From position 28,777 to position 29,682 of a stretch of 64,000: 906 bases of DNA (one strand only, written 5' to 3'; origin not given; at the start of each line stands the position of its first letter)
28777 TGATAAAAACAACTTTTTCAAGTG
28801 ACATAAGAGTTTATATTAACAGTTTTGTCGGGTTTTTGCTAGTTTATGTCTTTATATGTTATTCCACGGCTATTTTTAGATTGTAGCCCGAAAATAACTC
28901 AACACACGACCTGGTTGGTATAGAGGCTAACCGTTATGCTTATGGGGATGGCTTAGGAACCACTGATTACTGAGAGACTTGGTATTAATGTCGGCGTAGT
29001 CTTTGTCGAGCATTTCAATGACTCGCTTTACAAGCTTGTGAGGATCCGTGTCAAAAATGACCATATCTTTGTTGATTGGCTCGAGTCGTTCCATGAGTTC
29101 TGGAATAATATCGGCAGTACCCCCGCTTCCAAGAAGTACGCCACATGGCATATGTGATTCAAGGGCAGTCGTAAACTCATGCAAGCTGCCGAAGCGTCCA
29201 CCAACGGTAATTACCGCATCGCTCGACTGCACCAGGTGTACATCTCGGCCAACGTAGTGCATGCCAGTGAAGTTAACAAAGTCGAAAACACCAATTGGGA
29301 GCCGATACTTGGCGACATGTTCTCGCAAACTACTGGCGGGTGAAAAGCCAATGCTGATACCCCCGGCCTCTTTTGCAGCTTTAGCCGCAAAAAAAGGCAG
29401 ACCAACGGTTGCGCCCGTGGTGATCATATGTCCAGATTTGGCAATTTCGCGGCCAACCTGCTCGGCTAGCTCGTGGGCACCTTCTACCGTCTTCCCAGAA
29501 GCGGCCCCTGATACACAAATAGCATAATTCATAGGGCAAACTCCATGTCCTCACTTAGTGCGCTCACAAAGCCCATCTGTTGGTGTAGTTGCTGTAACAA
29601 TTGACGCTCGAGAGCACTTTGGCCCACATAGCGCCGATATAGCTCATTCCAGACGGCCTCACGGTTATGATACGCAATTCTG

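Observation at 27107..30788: Uncharacterised cassette: His-rich 419-aa protein coupled to a degenerate TIGR00725/LOG-like protein, plus a 565-aa helical orphan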

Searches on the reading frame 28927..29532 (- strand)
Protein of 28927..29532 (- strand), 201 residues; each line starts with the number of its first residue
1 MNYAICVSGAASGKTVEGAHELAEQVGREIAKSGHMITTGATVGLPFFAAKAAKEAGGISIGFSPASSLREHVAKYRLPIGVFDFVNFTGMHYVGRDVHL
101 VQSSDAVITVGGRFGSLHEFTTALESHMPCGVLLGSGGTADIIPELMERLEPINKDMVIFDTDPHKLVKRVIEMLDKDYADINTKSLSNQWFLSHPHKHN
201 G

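Call 3: search_protein_families(library=pfam, proteins=[window:28927-29532:-], max_evalue=1)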
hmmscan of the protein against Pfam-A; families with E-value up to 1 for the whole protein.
window:28927-29532:- (201 aa): 5 families
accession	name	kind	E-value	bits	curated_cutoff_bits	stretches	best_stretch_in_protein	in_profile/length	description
PF18306.6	LDcluster4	-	3.8e-29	101.7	26.3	1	3-166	2-149/151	SLOG cluster4 family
PF03641.19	Lysine_decarbox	-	0.00014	22.5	27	1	49-125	4-74/131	Possible lysine decarboxylase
PF18171.6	LSDAT_prok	-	0.025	14.3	25.4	1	104-147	124-167/195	SLOG in TRPM, prokaryote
PF02481.21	DNA_processg_A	-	0.26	10.9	29.6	1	19-63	59-103/212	DNA recombination-mediator protein A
PF00205.28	TPP_enzyme_M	-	0.28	11.3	30.4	1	86-118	60-92/137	Thiamine pyrophosphate enzyme, central domain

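Call 4: search_protein_families(library=ncbifam, proteins=[window:28927-29532:-], max_evalue=1)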
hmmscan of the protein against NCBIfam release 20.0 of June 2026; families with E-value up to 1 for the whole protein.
window:28927-29532:- (201 aa): 4 families
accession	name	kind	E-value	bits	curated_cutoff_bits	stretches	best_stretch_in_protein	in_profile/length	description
TIGR00725.1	TIGR00725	hypoth_equivalog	3e-21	75.5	106.9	1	5-172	4-159/159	TIGR00725 family protein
TIGR00730.1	TIGR00730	subfamily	2.2e-11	43.8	96.35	1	4-123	2-116/178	TIGR00730 family Rossman fold protein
NF058542.1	CtkRMPhLog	equivalog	9.6e-07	28.9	300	1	2-123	1-116/177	cytokinin riboside 5'-monophosphate phosphoribohydrolase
TIGR00732.1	dprA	equivalog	0.07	12.3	191.15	1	20-66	60-106/220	DNA-processing protein DprA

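Call 5: search_protein_families(library=padloc, proteins=[window:28927-29532:-], max_evalue=1)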
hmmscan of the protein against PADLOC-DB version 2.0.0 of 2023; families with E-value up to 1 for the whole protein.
window:28927-29532:- (201 aa): 1 family
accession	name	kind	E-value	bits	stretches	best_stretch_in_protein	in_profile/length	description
PDLC03927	PsyrA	-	0.0096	13.1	1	19-70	146-197/398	-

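Call 8: search_solved_structures(query=window:28927-29532:-, max_evalue=0.01, show_alignments=2)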
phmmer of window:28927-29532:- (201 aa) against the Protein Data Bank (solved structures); distinct sequences matched with E-value up to 0.01: 8.
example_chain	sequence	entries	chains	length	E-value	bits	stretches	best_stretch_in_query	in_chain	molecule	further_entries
1rcu_A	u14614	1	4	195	2.5e-09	40.6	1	7-147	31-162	conserved hypothetical protein VT76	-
2iz5_A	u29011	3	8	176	1.3e-07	35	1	5-139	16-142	MOCO CARRIER PROTEIN | MOLYBDENUM COFACTOR CARRIER PROTEIN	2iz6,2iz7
6y01_AAA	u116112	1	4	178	2.2e-06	31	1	23-134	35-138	p450 cytochrome, putative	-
3qua_A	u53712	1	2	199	3.8e-05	27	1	3-123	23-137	Putative uncharacterized protein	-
5zbj_A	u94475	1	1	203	0.00016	24.9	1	5-120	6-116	Putative cytokinin riboside 5'-monophosphate phosphoribohydrolase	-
5zbk_A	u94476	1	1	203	0.0006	23.1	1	5-119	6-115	Putative cytokinin riboside 5'-monophosphate phosphoribohydrolase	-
5wq3_A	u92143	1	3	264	0.0017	21.6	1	4-123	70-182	Cytokinin riboside 5'-monophosphate phosphoribohydrolase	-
1t35_A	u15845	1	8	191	0.005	20.1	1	5-121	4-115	HYPOTHETICAL PROTEIN YVDD, Putative Lysine Decarboxylase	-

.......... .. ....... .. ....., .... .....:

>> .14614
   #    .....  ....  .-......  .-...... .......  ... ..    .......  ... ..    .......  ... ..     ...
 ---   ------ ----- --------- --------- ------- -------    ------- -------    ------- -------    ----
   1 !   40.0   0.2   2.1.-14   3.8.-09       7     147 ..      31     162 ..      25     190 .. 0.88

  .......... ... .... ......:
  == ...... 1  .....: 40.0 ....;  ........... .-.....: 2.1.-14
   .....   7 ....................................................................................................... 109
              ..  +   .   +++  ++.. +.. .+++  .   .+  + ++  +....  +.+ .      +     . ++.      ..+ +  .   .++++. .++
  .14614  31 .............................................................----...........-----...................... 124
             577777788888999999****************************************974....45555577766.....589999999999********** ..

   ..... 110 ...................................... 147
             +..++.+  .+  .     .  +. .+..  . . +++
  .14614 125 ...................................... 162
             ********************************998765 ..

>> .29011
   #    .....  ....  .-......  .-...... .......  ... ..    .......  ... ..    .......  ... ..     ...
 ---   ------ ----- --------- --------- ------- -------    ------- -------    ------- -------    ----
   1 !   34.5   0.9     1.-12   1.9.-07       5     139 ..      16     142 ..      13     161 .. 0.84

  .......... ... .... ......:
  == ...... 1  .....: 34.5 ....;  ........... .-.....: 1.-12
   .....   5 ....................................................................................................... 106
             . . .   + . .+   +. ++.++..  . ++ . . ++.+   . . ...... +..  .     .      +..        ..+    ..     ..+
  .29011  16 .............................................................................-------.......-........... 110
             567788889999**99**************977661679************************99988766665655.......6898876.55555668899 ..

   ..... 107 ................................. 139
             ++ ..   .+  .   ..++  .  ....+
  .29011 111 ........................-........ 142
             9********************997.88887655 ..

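Call 48: search_protein_families(library=phrogs, proteins=[window:28927-29532:-], max_evalue=0.1)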
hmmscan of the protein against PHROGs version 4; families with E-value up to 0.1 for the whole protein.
window:28927-29532:- (201 aa): 0 families

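Call 75: search_solved_structures(query=A4, max_evalue=0.001, show_alignments=5)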
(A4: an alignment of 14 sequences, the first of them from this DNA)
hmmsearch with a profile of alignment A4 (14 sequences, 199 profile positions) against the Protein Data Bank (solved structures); distinct sequences matched with E-value up to 0.001: 9.
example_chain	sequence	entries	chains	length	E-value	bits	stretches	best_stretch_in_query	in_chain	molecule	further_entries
1rcu_A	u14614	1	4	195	1.9e-14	56.7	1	8-159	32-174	conserved hypothetical protein VT76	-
6y01_AAA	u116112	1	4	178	7.7e-13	51.5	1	18-135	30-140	p450 cytochrome, putative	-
2iz5_A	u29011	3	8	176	7.4e-11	45.1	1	5-136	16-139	MOCO CARRIER PROTEIN | MOLYBDENUM COFACTOR CARRIER PROTEIN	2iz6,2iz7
3qua_A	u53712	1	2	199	1.3e-07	34.4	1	2-124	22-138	Putative uncharacterized protein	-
1t35_A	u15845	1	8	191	1.9e-07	33.9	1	4-133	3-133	HYPOTHETICAL PROTEIN YVDD, Putative Lysine Decarboxylase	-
5zbj_A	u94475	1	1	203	9.8e-07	31.6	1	4-120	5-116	Putative cytokinin riboside 5'-monophosphate phosphoribohydrolase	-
5zbk_A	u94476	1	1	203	8.5e-06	28.5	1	4-119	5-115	Putative cytokinin riboside 5'-monophosphate phosphoribohydrolase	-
5wq3_A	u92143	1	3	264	0.00089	21.9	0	8-124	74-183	Cytokinin riboside 5'-monophosphate phosphoribohydrolase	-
2a33_A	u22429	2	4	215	0.00093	21.9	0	4-174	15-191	hypothetical protein | Uncharacterized protein At2g37210/T2N18.3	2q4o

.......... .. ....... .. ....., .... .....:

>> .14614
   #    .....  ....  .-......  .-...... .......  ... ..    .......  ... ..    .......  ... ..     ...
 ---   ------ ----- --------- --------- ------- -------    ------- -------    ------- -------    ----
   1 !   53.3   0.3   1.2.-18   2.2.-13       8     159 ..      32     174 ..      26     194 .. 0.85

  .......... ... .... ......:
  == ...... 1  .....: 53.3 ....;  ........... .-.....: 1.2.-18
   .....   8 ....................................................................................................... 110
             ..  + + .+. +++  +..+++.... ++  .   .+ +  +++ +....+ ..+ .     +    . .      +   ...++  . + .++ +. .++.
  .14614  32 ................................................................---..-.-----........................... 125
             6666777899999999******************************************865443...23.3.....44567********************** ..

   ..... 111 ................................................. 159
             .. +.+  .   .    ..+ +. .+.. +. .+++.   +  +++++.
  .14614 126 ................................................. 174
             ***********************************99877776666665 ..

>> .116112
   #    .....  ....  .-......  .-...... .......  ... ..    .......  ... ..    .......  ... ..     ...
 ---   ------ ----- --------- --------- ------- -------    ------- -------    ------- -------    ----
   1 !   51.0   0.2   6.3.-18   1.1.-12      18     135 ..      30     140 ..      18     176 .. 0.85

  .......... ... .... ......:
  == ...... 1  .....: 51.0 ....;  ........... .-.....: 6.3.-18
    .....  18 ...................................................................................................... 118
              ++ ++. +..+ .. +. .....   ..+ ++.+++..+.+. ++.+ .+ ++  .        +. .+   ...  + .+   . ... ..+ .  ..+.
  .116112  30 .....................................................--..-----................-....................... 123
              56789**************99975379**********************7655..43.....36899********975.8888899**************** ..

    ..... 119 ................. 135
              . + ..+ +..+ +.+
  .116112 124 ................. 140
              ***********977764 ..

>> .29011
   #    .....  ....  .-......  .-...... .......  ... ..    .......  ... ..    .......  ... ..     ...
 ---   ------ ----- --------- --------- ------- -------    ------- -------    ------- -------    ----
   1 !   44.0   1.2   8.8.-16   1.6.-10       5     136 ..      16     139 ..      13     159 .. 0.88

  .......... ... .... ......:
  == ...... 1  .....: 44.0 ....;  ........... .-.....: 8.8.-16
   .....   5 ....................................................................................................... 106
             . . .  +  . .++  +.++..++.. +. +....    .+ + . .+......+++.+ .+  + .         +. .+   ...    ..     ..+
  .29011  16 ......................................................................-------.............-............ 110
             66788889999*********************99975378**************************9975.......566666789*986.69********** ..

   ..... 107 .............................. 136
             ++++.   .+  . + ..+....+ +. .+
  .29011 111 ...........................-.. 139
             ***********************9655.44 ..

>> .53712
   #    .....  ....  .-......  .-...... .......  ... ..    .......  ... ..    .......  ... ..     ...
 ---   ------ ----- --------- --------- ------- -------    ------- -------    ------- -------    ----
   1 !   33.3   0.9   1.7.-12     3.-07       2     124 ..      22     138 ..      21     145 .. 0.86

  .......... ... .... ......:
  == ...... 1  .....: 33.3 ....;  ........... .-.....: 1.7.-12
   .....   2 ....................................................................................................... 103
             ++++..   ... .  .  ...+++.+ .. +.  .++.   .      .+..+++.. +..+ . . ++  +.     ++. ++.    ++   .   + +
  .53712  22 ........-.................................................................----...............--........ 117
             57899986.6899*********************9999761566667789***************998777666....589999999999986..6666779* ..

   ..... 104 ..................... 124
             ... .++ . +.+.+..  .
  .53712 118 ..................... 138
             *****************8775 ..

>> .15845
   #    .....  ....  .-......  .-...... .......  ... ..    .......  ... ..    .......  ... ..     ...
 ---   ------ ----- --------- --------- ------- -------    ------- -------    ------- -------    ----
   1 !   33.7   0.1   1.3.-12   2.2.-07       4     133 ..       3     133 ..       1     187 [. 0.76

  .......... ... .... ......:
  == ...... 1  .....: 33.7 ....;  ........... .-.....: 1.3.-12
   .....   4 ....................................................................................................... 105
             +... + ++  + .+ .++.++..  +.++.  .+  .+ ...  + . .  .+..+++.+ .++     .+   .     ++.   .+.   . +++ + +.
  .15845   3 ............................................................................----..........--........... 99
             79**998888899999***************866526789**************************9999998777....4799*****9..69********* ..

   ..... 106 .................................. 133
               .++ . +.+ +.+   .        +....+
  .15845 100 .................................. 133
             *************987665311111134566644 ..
